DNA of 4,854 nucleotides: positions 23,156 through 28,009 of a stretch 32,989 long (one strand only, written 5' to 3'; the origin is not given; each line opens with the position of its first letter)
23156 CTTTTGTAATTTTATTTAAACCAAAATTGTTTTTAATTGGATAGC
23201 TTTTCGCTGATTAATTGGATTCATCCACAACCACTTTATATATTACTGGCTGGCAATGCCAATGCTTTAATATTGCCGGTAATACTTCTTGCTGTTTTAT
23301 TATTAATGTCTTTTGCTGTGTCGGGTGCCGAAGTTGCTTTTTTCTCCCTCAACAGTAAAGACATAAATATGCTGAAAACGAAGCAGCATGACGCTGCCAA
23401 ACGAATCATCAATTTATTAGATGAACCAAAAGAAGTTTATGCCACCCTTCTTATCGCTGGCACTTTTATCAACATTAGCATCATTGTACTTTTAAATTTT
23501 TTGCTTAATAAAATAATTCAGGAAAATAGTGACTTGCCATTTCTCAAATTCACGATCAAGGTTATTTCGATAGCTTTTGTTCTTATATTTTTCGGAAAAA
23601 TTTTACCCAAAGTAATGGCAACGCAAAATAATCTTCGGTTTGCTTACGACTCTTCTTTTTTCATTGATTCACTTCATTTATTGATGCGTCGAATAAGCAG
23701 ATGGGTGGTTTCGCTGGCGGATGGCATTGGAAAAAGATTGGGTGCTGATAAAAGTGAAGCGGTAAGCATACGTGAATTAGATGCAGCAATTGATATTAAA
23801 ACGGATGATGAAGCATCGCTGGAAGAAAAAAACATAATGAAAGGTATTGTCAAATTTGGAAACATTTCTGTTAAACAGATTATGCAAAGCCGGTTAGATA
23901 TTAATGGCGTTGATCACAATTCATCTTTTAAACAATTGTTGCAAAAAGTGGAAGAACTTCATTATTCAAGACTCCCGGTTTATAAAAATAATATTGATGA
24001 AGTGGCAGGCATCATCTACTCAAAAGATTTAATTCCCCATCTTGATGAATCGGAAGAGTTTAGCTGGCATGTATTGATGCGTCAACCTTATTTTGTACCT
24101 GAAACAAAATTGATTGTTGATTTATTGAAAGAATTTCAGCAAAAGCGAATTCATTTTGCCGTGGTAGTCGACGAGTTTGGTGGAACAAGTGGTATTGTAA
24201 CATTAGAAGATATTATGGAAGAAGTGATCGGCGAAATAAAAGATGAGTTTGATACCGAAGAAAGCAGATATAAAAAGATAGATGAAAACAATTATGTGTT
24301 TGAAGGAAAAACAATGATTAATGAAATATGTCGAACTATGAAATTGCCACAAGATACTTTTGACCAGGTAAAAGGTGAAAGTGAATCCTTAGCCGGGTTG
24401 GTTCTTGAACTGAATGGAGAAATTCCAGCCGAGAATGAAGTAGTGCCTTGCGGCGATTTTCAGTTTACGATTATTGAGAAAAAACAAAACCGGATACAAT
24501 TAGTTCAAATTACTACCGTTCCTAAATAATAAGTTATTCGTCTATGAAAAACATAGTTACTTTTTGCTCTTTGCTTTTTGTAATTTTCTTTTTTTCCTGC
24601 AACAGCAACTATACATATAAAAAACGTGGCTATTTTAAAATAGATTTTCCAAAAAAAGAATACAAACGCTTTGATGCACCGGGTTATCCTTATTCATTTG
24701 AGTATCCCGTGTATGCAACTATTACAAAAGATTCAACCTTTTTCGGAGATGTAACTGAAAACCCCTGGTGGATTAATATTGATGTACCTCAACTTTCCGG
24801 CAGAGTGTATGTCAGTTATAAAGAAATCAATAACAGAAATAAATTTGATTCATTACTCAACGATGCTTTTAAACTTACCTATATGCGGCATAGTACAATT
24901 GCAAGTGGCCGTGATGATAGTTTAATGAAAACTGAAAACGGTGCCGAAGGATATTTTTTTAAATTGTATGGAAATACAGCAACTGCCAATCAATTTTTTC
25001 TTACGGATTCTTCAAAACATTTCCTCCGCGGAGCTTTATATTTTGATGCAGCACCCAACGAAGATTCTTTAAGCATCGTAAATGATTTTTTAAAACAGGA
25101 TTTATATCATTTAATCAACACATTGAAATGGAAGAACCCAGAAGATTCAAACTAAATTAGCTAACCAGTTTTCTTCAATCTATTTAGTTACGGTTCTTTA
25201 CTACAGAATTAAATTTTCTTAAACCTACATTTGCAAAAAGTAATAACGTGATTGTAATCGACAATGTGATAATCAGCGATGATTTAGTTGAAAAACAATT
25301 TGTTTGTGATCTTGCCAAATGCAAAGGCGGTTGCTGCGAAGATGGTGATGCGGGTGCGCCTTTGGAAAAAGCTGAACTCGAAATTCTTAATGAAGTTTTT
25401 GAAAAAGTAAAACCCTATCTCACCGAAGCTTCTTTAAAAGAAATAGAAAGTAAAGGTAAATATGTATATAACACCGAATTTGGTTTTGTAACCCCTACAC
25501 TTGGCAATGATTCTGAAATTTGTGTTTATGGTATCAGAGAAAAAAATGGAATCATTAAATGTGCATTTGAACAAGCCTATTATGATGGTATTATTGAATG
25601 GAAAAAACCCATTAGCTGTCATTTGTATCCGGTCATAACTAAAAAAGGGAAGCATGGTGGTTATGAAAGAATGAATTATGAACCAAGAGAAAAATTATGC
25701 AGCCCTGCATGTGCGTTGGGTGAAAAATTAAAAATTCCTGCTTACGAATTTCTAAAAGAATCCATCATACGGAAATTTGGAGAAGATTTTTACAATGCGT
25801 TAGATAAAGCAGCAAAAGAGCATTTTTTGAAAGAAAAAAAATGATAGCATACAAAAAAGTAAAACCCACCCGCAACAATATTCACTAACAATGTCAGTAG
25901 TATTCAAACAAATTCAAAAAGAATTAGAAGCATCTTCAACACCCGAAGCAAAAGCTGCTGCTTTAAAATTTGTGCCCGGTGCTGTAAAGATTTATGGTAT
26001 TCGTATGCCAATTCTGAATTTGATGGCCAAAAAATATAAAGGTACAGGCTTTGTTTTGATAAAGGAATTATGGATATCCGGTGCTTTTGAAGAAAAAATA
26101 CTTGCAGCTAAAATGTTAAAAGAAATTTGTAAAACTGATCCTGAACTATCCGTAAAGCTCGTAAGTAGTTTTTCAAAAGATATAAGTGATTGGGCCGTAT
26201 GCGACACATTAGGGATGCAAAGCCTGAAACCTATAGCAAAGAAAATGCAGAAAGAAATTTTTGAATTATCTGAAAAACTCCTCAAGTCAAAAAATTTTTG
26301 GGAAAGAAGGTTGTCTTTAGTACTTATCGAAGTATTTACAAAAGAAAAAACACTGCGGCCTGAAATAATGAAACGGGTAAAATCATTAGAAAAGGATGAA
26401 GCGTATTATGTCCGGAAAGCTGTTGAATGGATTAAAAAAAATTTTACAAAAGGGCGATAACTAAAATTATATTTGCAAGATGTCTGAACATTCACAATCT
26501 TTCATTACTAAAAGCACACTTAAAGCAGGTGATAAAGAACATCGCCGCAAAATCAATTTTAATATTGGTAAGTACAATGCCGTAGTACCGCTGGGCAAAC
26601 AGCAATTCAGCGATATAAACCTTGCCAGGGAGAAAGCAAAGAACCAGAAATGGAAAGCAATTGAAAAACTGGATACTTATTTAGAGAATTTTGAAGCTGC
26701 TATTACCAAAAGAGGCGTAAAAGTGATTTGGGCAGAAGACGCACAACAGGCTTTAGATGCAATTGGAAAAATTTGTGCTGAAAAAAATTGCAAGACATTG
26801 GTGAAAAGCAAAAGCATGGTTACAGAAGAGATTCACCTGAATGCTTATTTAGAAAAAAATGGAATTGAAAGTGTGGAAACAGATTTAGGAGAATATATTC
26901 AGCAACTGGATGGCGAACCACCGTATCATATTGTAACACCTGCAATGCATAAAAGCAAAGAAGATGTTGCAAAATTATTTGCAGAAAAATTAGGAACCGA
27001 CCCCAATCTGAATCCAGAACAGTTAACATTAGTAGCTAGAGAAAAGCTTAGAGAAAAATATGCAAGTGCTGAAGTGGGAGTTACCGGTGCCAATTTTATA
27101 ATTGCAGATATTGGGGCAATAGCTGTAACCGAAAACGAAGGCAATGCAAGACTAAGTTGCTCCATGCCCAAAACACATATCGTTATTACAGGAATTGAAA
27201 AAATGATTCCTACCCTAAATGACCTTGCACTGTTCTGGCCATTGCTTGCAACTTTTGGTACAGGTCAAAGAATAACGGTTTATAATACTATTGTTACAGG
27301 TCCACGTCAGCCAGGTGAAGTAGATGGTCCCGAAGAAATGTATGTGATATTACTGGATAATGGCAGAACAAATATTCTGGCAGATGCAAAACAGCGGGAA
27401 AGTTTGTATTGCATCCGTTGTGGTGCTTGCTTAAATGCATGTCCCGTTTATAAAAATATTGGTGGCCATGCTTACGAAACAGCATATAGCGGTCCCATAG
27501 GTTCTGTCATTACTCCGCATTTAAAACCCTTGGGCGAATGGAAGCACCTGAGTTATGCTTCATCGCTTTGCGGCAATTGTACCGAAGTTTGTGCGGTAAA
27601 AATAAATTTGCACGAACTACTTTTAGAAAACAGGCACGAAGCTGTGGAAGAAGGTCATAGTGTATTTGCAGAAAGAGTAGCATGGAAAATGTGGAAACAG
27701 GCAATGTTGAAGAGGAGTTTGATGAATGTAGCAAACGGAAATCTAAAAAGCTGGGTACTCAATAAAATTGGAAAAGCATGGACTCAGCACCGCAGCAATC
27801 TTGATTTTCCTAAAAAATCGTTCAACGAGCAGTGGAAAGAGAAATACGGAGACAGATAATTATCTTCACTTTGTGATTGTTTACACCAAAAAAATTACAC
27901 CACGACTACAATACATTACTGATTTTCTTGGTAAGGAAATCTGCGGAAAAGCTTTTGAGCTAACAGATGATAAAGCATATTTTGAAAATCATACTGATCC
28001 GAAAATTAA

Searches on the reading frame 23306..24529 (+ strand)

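Call 71: search_protein_families(library=pfam, proteins=[window:23306-24529:+], max_evalue=0.00001)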
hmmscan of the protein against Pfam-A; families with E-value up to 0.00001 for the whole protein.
window:23306-24529:+ (407 aa): 3 families
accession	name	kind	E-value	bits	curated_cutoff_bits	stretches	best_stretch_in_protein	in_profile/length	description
PF01595.25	CNNM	-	3.6e-25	89.1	28.4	1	2-168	10-174/181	Cyclin M transmembrane N-terminal domain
PF00571.33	CBS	-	1.3e-15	57.9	24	1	258-308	6-56/57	CBS domain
PF03471.22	CorC_HlyC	-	5.5e-15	55.6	27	1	324-404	2-79/81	Transporter associated domain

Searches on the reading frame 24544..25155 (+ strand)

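Call 71: search_protein_families(library=pfam, proteins=[window:24544-25155:+], max_evalue=0.00001)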
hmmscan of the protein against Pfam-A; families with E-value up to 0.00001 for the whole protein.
window:24544-25155:+ (203 aa): 1 family
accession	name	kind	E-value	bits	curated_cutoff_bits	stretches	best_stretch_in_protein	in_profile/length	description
PF25593.1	GldD_lipo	-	2.3e-55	187.5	27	1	21-196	2-170/170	Gliding motility lipoprotein GldD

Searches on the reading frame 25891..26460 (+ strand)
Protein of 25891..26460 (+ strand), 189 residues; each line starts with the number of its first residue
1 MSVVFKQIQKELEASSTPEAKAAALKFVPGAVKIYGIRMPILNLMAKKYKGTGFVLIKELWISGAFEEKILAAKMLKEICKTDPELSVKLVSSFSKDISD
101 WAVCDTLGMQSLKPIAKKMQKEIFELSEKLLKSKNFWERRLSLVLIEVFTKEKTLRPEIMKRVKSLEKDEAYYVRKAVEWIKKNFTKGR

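Call 71: search_protein_families(library=pfam, proteins=[window:25891-26460:+], max_evalue=0.00001)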
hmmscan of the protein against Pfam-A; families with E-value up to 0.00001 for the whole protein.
window:25891-26460:+ (189 aa): 1 family
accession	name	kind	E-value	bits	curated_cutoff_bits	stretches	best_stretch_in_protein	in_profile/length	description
PF08713.17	DNA_alkylation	-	5.7e-26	92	21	1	8-181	1-178/213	DNA alkylation repair enzyme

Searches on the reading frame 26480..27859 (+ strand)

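Call 71: search_protein_families(library=pfam, proteins=[window:26480-27859:+], max_evalue=0.00001)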
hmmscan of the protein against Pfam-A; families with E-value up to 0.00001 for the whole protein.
window:26480-27859:+ (459 aa): 4 families
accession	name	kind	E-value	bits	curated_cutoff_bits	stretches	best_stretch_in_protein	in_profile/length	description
PF02589.21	LUD_dom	-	6.7e-43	147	22.6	1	68-292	1-189/189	LUD domain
PF13183.11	Fer4_8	-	2e-13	51.1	27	1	308-375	2-68/68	4Fe-4S dicluster domain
PF13237.11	Fer4_10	-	4.2e-06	27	25.5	0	307-327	5-26/53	4Fe-4S dicluster domain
PF13534.11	Fer4_17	-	7.3e-06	26.9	22.2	0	311-375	2-60/61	4Fe-4S dicluster domain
